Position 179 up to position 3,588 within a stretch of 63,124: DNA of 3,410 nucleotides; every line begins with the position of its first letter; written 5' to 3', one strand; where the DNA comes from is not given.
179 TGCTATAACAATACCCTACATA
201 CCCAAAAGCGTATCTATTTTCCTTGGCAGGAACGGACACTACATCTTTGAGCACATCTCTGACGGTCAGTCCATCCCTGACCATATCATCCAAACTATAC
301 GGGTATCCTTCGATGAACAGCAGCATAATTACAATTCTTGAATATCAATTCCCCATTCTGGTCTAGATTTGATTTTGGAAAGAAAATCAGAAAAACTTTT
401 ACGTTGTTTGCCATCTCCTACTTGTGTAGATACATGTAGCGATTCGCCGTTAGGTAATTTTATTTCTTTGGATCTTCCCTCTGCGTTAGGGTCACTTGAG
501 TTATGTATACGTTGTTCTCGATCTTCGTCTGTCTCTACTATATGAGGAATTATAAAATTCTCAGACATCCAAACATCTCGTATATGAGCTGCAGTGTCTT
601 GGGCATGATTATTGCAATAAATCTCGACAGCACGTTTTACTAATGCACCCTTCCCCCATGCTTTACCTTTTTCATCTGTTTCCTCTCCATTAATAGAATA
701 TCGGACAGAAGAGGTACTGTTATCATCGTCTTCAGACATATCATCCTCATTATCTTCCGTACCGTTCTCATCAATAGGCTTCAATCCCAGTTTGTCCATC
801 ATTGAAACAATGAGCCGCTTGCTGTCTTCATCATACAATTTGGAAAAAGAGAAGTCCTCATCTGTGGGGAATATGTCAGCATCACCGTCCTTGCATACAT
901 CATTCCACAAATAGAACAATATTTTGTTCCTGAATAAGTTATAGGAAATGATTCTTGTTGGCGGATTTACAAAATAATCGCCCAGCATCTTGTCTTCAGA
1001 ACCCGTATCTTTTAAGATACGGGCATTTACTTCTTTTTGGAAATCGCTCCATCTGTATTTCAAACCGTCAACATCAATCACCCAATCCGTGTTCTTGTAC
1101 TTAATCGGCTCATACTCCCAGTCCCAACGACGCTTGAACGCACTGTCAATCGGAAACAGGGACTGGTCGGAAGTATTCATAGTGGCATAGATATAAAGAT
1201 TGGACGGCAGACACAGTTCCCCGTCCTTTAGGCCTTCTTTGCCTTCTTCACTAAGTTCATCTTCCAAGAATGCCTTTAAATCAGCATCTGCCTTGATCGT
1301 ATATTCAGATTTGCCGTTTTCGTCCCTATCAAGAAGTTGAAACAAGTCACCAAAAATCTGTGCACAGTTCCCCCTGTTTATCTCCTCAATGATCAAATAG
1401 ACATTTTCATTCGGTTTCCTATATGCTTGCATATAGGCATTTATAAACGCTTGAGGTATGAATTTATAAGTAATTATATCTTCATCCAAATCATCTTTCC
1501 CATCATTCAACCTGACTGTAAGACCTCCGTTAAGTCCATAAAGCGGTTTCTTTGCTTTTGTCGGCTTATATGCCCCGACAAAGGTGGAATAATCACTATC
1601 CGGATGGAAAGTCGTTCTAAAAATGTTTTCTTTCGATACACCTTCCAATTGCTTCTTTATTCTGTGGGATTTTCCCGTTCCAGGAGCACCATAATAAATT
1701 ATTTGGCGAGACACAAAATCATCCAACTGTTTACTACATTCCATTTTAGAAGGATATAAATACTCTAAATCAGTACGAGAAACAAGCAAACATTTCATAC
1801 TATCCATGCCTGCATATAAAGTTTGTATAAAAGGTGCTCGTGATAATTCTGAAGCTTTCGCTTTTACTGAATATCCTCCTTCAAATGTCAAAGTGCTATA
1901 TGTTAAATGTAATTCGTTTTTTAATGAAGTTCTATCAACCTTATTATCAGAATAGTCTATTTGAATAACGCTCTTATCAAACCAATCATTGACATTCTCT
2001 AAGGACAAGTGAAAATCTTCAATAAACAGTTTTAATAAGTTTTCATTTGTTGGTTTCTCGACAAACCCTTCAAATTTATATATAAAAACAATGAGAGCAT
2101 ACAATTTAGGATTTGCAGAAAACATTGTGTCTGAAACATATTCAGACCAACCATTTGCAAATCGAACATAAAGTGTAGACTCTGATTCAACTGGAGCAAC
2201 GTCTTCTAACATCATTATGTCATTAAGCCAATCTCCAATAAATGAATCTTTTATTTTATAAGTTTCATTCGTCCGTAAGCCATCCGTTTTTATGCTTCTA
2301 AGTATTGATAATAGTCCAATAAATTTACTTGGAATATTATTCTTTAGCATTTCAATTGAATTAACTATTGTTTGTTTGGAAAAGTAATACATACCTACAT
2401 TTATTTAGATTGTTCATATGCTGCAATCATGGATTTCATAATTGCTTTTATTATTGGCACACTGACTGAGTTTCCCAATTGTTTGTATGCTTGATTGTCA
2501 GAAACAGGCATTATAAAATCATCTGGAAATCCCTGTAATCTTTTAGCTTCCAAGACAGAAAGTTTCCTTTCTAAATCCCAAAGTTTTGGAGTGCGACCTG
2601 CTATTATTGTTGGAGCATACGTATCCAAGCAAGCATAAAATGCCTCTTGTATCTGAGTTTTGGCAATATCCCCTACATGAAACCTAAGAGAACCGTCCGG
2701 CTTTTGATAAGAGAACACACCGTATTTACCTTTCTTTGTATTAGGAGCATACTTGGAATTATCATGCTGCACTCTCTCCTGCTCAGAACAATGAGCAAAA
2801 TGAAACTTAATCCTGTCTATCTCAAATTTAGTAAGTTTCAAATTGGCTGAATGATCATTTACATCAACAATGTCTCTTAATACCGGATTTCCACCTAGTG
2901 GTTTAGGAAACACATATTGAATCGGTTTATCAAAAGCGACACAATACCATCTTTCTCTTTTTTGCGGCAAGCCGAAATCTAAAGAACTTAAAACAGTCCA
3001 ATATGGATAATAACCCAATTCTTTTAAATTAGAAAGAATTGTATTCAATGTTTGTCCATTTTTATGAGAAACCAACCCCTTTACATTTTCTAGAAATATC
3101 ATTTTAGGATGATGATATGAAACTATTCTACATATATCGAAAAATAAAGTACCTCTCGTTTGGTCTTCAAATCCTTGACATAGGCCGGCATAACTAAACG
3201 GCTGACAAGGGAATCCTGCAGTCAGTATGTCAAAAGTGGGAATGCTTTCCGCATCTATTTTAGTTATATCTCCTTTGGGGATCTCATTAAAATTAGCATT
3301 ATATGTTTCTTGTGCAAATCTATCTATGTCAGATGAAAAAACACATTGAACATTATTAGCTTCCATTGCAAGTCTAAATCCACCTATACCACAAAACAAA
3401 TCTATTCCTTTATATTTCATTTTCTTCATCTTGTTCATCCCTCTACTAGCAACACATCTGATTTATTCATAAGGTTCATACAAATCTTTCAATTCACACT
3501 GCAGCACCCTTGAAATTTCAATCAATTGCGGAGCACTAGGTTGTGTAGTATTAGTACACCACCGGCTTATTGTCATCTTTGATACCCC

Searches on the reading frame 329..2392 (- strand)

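Call 64: search_protein_families(library=pfam, proteins=[window:329-2392:-], max_evalue=0.00001)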
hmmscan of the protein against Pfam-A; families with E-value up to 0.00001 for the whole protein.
window:329-2392:- (687 aa): 1 family
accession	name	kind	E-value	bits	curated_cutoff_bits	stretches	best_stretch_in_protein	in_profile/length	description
PF07728.20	AAA_5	-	1.1e-07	32.3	22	1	232-422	3-138/139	AAA domain (dynein-related subfamily)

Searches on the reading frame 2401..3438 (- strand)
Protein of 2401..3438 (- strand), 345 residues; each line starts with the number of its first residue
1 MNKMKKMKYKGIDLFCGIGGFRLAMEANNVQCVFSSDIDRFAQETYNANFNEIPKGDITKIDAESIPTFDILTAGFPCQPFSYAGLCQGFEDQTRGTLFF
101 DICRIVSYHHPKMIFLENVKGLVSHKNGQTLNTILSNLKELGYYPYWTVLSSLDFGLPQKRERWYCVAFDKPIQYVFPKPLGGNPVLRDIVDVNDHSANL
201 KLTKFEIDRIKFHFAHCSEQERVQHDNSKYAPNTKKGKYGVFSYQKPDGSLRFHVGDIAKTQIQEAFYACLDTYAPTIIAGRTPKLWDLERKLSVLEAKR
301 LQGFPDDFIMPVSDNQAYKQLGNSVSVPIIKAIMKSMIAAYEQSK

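Call 64: search_protein_families(library=pfam, proteins=[window:2401-3438:-], max_evalue=0.00001)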
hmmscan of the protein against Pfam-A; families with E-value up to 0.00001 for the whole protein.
window:2401-3438:- (345 aa): 1 family
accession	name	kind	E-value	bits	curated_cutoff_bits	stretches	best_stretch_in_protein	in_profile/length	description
PF00145.23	DNA_methylase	-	1.7e-91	307.4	22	1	9-338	1-323/324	C-5 cytosine-specific DNA methylase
